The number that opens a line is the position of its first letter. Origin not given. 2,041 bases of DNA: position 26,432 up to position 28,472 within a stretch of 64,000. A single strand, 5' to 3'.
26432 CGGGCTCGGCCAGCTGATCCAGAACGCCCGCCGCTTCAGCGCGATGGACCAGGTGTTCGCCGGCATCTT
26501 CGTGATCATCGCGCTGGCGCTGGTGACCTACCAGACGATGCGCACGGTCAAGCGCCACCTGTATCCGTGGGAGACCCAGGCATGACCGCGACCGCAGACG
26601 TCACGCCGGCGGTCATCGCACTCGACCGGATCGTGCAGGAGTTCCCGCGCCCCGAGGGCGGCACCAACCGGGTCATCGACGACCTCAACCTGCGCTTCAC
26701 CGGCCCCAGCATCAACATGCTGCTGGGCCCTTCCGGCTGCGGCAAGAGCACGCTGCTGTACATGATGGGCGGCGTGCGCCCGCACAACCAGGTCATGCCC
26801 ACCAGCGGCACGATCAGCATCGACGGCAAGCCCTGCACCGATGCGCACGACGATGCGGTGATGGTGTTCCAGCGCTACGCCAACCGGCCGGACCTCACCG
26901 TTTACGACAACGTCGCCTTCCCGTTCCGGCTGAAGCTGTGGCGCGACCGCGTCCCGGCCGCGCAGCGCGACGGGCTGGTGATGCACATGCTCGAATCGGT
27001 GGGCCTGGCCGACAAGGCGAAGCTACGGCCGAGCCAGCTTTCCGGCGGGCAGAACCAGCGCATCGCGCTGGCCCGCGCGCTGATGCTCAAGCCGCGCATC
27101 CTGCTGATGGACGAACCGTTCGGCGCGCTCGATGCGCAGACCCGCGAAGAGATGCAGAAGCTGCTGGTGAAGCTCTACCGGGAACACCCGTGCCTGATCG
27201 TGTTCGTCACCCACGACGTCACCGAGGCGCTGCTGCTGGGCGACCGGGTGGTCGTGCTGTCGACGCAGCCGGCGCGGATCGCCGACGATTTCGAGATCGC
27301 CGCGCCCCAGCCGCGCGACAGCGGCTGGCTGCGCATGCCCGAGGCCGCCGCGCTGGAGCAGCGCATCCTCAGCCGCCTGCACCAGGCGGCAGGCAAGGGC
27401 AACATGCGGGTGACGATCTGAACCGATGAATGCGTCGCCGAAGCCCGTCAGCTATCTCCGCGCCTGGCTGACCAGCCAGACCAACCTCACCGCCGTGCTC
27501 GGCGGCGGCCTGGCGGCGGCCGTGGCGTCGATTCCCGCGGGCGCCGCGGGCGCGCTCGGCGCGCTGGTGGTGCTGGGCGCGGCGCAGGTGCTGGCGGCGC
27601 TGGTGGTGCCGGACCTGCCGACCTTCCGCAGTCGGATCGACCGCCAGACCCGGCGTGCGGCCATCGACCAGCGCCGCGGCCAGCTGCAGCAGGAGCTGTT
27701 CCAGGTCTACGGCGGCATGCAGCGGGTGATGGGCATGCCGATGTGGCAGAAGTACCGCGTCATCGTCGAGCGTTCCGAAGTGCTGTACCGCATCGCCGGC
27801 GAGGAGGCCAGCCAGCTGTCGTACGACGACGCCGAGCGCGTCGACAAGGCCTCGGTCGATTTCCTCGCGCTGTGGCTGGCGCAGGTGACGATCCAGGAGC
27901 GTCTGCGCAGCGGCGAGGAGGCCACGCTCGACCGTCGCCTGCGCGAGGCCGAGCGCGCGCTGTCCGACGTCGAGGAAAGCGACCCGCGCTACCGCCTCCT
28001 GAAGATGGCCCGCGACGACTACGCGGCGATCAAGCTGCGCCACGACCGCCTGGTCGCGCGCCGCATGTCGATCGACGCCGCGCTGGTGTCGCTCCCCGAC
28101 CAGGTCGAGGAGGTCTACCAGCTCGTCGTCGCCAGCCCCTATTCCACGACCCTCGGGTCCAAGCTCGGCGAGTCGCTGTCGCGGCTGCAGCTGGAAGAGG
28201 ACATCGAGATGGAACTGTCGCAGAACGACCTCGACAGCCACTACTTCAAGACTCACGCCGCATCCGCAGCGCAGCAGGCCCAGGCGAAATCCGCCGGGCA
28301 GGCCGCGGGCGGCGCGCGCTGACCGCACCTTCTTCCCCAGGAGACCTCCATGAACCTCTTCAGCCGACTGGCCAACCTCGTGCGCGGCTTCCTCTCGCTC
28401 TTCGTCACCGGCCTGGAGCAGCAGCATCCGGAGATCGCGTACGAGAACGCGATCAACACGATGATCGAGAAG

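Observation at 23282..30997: PspA/ESCRT-III + classical AAA ATPase operon joined to an ABC importer with an OmpA-fused binding protein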

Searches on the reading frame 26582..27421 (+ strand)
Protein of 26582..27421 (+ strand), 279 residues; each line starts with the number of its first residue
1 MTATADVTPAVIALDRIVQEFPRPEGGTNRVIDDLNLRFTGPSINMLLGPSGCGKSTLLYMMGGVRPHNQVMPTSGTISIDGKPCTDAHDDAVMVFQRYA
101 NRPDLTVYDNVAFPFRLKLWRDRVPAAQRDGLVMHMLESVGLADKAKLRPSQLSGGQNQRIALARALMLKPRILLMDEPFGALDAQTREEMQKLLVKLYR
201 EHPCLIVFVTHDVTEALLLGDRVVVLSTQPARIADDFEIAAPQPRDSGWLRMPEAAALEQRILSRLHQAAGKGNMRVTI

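Call 4: search_protein_families(library=pfam, proteins=[window:26582-27421:+], max_evalue=0.01)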
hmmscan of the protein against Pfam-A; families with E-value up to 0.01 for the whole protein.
window:26582-27421:+ (279 aa): 6 families
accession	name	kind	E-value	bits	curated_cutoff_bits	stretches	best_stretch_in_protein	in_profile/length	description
PF00005.33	ABC_tran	-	7.9e-27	95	25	1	33-180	2-136/137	ABC transporter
PF02463.25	SMC_N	-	1.8e-06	28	40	1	41-216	23-204/220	RecF/RecN/SMC N terminal domain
PF13304.12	AAA_21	-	4.5e-05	24.1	27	0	144-213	229-300/304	AAA domain, putative AbiEii toxin, Type IV TA system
PF13558.12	SbcC_Walker_B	-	0.0022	18.6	27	0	162-196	49-89/90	SbcC/RAD50-like, Walker B motif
PF03193.22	RsgA_GTPase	-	0.0045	17.3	30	1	30-62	95-126/174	RsgA GTPase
PF13476.12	AAA_23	-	0.005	17.9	27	1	32-59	10-36/201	AAA domain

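Call 5: search_protein_families(library=ncbifam, proteins=[window:26582-27421:+], max_evalue=0.01)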
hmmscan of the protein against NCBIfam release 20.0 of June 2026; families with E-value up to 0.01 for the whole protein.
window:26582-27421:+ (279 aa): 187 families (the best 25 are shown)
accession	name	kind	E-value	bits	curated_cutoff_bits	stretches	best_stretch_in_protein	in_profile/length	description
TIGR01184.1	ntrCD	subfamily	9.3e-54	182.4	291.8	1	33-257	2-221/230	nitrate ABC transporter ATP-binding protein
NF008420.0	PRK11247.1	equivalog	2.2e-52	177.8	395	1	27-270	23-246/257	aliphatic sulfonates ABC transporter ATP-binding protein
NF040729.1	ABC_ATP_SaoA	equivalog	1.1e-51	175.6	360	1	15-247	5-227/248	ABC transporter ATP-binding protein SaoA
NF006987.0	PRK09452.1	equivalog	1.5e-51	175.3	482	1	10-227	16-222/378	spermidine/putrescine ABC transporter ATP-binding protein PotA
TIGR01187.1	potA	subfamily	1.6e-51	175.3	355.6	1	47-228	1-176/325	polyamine ABC transporter ATP-binding protein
NF008421.0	PRK11248.1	equivalog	2.4e-50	171.4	357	1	27-238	13-214/255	taurine ABC transporter ATP-binding subunit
TIGR00968.1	3a0106s01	subfamily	1.5e-49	168.7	342.75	1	27-228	11-206/237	sulfate ABC transporter ATP-binding protein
NF008105.0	PRK10851.1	equivalog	2.8e-49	167.7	502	1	27-228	13-212/362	sulfate/thiosulfate ABC transporter ATP-binding protein CysA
TIGR03265.1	PhnT2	equivalog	3e-49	168.1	457.7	1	27-227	15-209/353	putative 2-aminoethylphosphonate ABC transporter ATP-binding protein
NF043075.1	MMSYN1_0197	equivalog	1.9e-47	161.9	550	1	28-227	14-207/341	spermidine/putrescine ABC transporter ATP-binding protein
TIGR03258.1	PhnT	equivalog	7.4e-47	160.1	499.15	1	25-226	17-213/359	2-aminoethylphosphonate ABC transport system ATP-binding subunit PhnT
TIGR01186.1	proV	subfamily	5.5e-46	157.3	326.6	1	27-227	4-204/363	betaine/proline/choline family ABC transporter ATP-binding protein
NF008653.0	PRK11650.1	subfamily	4.8e-44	150.8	432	1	26-228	14-210/357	sn-glycerol-3-phosphate ABC transporter ATP-binding protein UgpC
NF008513.0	PRK11432.1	equivalog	3.7e-43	147.8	496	1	27-227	17-211/351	ferric ABC transporter ATP-binding protein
NF040933.2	ABC_arch_GlcV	equivalog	6.2e-41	140.5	450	1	15-228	6-217/357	glucose ABC transporter ATP-binding protein GlcV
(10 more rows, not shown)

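Call 6: search_protein_families(library=padloc, proteins=[window:26582-27421:+], max_evalue=0.01)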
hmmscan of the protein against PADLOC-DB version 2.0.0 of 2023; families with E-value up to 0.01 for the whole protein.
window:26582-27421:+ (279 aa): 10 families
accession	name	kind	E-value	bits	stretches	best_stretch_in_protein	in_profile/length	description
PDLC04135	mad3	-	8.1e-30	102.6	2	138-228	249-339/374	mads_3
PDLC04140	mad8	-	2.8e-08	31.7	1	29-215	14-236/314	mads_8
PDLC04164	AriA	-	1.1e-07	29.7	1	144-211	163-231/253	-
PDLC02914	ATPase-Toprim_I-B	-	2.9e-05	21.4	1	143-213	175-245/443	-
PDLC02980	AriA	-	3.7e-05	21.8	0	44-64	1-21/304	-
PDLC04213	HEC-02A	-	0.0015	16.1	0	33-62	15-43/337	-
PDLC04678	PDC-M49A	-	0.0015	14.9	1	154-227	550-625/681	-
PDLC04175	HEC-01A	-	0.0018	15.4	0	32-61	17-44/363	-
PDLC02981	AriAB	-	0.0049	13.6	1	30-59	12-40/694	-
PDLC03859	LmuB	-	0.0097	13.1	0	37-59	19-41/611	-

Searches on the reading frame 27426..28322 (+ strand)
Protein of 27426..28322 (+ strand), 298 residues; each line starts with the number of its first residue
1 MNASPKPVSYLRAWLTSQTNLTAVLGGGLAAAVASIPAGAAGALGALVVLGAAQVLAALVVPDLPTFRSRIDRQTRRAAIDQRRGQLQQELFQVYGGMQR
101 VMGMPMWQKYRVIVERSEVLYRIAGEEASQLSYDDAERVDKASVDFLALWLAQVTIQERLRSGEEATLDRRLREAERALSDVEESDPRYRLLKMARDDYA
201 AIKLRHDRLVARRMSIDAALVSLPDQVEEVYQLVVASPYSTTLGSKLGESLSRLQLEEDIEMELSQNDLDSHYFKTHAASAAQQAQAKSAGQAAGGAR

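Call 4: search_protein_families(library=pfam, proteins=[window:27426-28322:+], max_evalue=0.01)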
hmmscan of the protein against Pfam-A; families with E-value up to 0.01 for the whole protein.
window:27426-28322:+ (298 aa): 0 families

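Call 5: search_protein_families(library=ncbifam, proteins=[window:27426-28322:+], max_evalue=0.01)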
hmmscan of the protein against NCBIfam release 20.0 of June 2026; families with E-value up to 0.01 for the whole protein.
window:27426-28322:+ (298 aa): 0 families

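Call 6: search_protein_families(library=padloc, proteins=[window:27426-28322:+], max_evalue=0.01)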
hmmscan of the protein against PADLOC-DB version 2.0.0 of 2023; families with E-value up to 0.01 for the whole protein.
window:27426-28322:+ (298 aa): 0 families

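Call 14: find_homologous_proteins(query=window:27426-28322:+, max_evalue=0.001)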
Query window:27426-28322:+ (298 aa): 95 proteins with E <= 0.001 among 8000 candidates.
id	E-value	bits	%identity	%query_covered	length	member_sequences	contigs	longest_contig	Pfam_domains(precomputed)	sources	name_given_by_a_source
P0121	1.7e-181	620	100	100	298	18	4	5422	-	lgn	-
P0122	1.1e-180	617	99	100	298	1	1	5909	-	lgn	-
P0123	3.6e-168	576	93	93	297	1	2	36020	-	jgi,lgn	jgi:hypothetical protein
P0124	1.7e-167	574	91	100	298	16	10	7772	-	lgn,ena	-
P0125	4.3e-146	503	84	91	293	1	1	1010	-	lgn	-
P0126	8.8e-146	502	83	93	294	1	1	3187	-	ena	-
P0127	3.5e-145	501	83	92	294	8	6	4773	-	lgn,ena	-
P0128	4.8e-145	500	79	100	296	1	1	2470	-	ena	-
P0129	1.4e-144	499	83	92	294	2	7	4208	-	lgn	-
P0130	1.9e-144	498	83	93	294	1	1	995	-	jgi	jgi:hypothetical protein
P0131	4.0e-144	497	83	94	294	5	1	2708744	-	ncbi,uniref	ncbi:hypothetical protein [Lysobacter brunescens]|uniref:Transmembrane protein n=1 Tax=Lysobacter br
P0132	4.8e-144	497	84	94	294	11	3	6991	-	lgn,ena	-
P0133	6.8e-144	496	82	93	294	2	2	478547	-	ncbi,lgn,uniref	ncbi:hypothetical protein [Lysobacter hankyongensis]|uniref:Uncharacterized protein n=1 Tax=Lysobact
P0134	1.4e-143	495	79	100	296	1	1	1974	-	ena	-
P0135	2.2e-143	495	83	93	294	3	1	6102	-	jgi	jgi:ABC-type transporter Mla MlaB component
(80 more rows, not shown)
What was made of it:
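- Tried and rejected: Some g5 homologues carry the JGI name 'ABC-type transporter Mla MlaB component' (call 14).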

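Call 29: predict_structure(alignment_id=A2)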
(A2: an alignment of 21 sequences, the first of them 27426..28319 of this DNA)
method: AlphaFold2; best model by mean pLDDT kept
length: 298 residues; sequences in the alignment: 21
mean_pLDDT: 69.8   pTM: 0.58
mean pLDDT of the five models: 69.8, 69.7, 67.9, 66.8, 65.7
residues with pLDDT >= 90: 27; 70-90: 143; 50-70: 49; < 50: 79
segments of 3 or more residues with pLDDT < 50: 1-7, 19-33, 35-47, 54-59, 267-298
pLDDT, mean of each block of 10 residues (from residue 1): 43 52 43 45 49 49 63 78 86 87 90 90 79 84 89 84 75 90 90 89 84 84 86 76 68 61 47 40 45 42
secondary structure, 60 per line:
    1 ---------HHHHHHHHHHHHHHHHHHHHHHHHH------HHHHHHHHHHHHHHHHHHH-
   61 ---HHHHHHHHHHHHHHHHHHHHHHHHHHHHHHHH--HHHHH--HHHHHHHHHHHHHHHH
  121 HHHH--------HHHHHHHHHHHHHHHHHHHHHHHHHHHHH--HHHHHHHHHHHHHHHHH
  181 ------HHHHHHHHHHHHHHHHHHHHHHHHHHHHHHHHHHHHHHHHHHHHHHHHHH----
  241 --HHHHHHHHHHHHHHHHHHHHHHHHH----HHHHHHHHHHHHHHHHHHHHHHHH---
elements in order: H10-34 H41-59 H64-95 H98-102 H105-124 H133-161 H164-180 H187-236 H243-267 H272-295
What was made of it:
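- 27426..28322 (+): g5: 298-aa protein with an N-terminal hydrophobic hairpin (aa ~20-61; nt 27483-27608) and a roughly 230-aa cytoplasmic helical domain that ends in a conserved acidic helix (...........). AF2 model with pLDDT 70, all helical (call 29).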

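Call 32: fold_search(model_id=the predicted structure, library=pdb)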
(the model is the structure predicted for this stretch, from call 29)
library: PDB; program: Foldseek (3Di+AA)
matches with E <= 10: 477; with E <= 0.001: 0
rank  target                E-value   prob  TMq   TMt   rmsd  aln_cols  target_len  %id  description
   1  2q13                  8.0e-02  0.44  0.18  0.15  27.0       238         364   10  Crystal structure of BAR-PH domain of APPL1 (released 2007-08-14)
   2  5wkq_B                8.4e-02  0.63  0.17  0.29  17.4       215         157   12  2.10 A resolution structure of IpaB (residues 74-242) from Shigella flexneri (released 2018-05-16)
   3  5c5b_D                8.9e-02  0.23  0.14  0.12  29.6       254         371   14  Crystal Structure of Human APPL BAR-PH Heterodimer (released 2016-06-22)
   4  5wkq_A                1.2e-01  0.57  0.18  0.28  18.3       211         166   14  2.10 A resolution structure of IpaB (residues 74-242) from Shigella flexneri (released 2018-05-16)
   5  4h8s_A                1.2e-01  0.23  0.16  0.14  31.4       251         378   16  Crystal structure of human APPL2BARPH domain (released 2012-10-17)
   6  2z0n                  1.7e-01  0.13  0.13  0.15  23.6       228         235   11  Crystal structure of APPL1-BAR domain (released 2008-05-13)
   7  2v0o_A                1.8e-01  0.20  0.15  0.16  27.4       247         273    9  FCHO2 F-BAR domain (released 2007-06-26)
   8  2q12                  1.9e-01  0.16  0.15  0.18  26.2       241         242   11  Crystal Structure of BAR domain of APPL1 (released 2007-08-14)
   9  6w4k_A                2.1e-01  0.66  0.19  0.10  12.8       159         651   15  Crystal structure of Lysine Specific Demethylase 1 (LSD1) with CC-90011 (released 2020-10-21)
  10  5l3c_A                2.2e-01  0.47  0.19  0.10  13.4       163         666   15  Human LSD1/CoREST: LSD1 E379K mutation (released 2016-05-04)
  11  5c5b_A                2.2e-01  0.13  0.13  0.11  29.0       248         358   10  Crystal Structure of Human APPL BAR-PH Heterodimer (released 2016-06-22)
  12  6kgo                  2.4e-01  0.51  0.19  0.10  12.4       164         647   15  LSD1-S2157 five-membered ring adduct model (released 2020-03-25)
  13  6ixg_A                2.4e-01  0.13  0.15  0.18  22.4       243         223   16  Crystal structure of native apo SH3BP5 (P41) (released 2019-03-20)
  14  8qb8_A                2.7e-01  0.35  0.18  0.19  13.3       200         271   12  Lsp1 in native eisosome lattice bound to plasma membrane microdomain (released 2024-07-24)
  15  6ixg_B                2.7e-01  0.30  0.21  0.28  21.2       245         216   15  Crystal structure of native apo SH3BP5 (P41) (released 2019-03-20)
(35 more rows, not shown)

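Call 43: search_protein_representatives(alignment_id=A2)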
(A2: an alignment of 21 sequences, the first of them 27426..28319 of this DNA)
Query: 21 sequences, 299 profile positions. Proteins with E-value up to 0.001 (for the whole library): 209; up to 1e-10: 172; up to 1e-30: 100. The best 150 are listed.
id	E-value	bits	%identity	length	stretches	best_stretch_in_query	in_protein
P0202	1.8e-145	500.2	-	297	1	5-296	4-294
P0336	7.0e-110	383.3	-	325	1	4-281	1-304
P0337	4.9e-93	328.0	-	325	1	4-294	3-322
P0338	9.3e-87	307.4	-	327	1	5-272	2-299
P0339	1.5e-83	296.9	-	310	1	4-271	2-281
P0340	8.6e-78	278.0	-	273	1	14-272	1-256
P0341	1.2e-77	277.5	-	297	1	5-271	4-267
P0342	4.9e-71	255.8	-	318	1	6-297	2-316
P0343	1.4e-68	247.8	-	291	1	4-269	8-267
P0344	2.6e-68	246.9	-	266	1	4-264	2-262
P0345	3.9e-67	243.0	-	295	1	5-295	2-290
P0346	1.7e-65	237.6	-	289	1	4-264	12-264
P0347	4.6e-65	236.2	-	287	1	3-265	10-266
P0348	1.2e-64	234.9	-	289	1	3-270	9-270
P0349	2.8e-64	233.6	-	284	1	5-280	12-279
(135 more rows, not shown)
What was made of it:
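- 27426..28322 (+): It has its own family of about 209 clusters at 50% identity (call 43).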

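Call 46: search_protein_families(library=pfam, alignment_id=A3, max_evalue=1)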
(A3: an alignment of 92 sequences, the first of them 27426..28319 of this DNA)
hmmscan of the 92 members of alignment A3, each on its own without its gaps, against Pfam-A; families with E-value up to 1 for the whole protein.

A. member 1, window:27426-28319:+ (298 aa): 3 families
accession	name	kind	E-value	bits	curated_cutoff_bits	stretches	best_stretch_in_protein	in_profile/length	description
PF20502.4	DNAPKcs_CC1-2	-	0.014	14.2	26.1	1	221-285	443-508/809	DNA-dependent protein kinase catalytic subunit, CC1/2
PF15367.11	CABS1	-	0.046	13.3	27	1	219-266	40-87/397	Calcium-binding and spermatid-specific protein 1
PF07511.17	DUF1525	-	0.53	10.8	24.1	0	47-123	22-97/113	Protein of unknown function (DUF1525)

B. families by the number of members that match (of 92 scanned): 181 families (the first 25 are shown)
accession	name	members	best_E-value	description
PF10112.14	Halogen_Hydrol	5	0.0013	5-bromo-4-chloroindolyl phosphate hydrolysis protein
PF18159.6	S_4TM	4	0.0075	SMODS-associating 4TM effector domain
PF15188.11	CCDC-167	3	0.1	Coiled-coil domain-containing protein 167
PF23808.1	DUF7181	2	0.004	Domain of unknown function (DUF7181)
PF16326.10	ABC_tran_CTD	2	0.0056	ABC transporter C-terminal domain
PF03390.20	2HCT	2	0.01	2-hydroxycarboxylate transporter family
PF04415.17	DUF515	2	0.011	Protein of unknown function (DUF515)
PF19915.4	bpX0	2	0.012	MoxR-vWA-beta-propeller ternary system domain bpX0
PF20502.4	DNAPKcs_CC1-2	2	0.014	DNA-dependent protein kinase catalytic subunit, CC1/2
PF14357.11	DUF4404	2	0.015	Domain of unknown function (DUF4404)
PF23020.1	PEX14-like_2nd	2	0.03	Peroxisomal membrane protein PEX14-like, central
PF20651.3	EXOC6_Sec15_N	2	0.038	Exocyst complex component EXOC6/Sec15, N-terminal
PF20860.2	Dicers_N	2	0.051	Dicers, N-terminal domain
PF07130.17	YebG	2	0.067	YebG protein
PF05192.23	MutS_III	2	0.081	MutS domain III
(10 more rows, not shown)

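Call 47: search_solved_structures(query=A3, max_evalue=10)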
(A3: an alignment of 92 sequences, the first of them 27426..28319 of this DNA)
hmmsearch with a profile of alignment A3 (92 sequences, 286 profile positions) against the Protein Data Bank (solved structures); distinct sequences matched with E-value up to 10: 60.
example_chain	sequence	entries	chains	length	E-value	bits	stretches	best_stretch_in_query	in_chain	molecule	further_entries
9rwr_A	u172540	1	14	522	3.2e-05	26.4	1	123-197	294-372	Ancestral Fibrobacteres-Chlorobi-Bacteroidetes Group Chaperonin (AFCB)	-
5da8_A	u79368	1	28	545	0.00054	22.4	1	123-196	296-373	60 kDa chaperonin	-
3wvl_A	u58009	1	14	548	0.021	17.2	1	125-225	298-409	60 kDa chaperonin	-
4aaq_A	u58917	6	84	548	0.021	17.2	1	125-225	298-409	60 KDA CHAPERONIN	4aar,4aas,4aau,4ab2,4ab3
4v43_A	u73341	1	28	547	0.021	17.2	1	125-225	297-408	GROEL PROTEIN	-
1fy9_A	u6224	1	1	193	0.034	16.5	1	117-195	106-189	60 KD CHAPERONIN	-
1fya_A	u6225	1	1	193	0.034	16.5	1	117-195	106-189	60 KD CHAPERONIN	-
1iok_A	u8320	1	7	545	0.054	15.9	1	126-195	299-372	CHAPERONIN 60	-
10yy_A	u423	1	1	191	0.054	15.9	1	125-195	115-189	Chaperonin GroEL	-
1la1_A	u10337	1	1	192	0.064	15.6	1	125-195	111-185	GroEL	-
2yo3_A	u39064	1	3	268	0.065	15.6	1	167-230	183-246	GENERAL CONTROL PROTEIN GCN4, PUTATIVE INNER MEMBRANE PROTEIN, GENERAL CONTROL PROTEIN GCN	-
3vz6_A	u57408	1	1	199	0.089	15.2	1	125-195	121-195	60 kDa chaperonin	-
3vz7_A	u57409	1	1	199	0.089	15.2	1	125-195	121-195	60 kDa chaperonin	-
3vz8_A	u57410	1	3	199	0.089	15.2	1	125-195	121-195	60 kDa chaperonin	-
5eqz_A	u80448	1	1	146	0.09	15.2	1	153-217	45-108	Rev protein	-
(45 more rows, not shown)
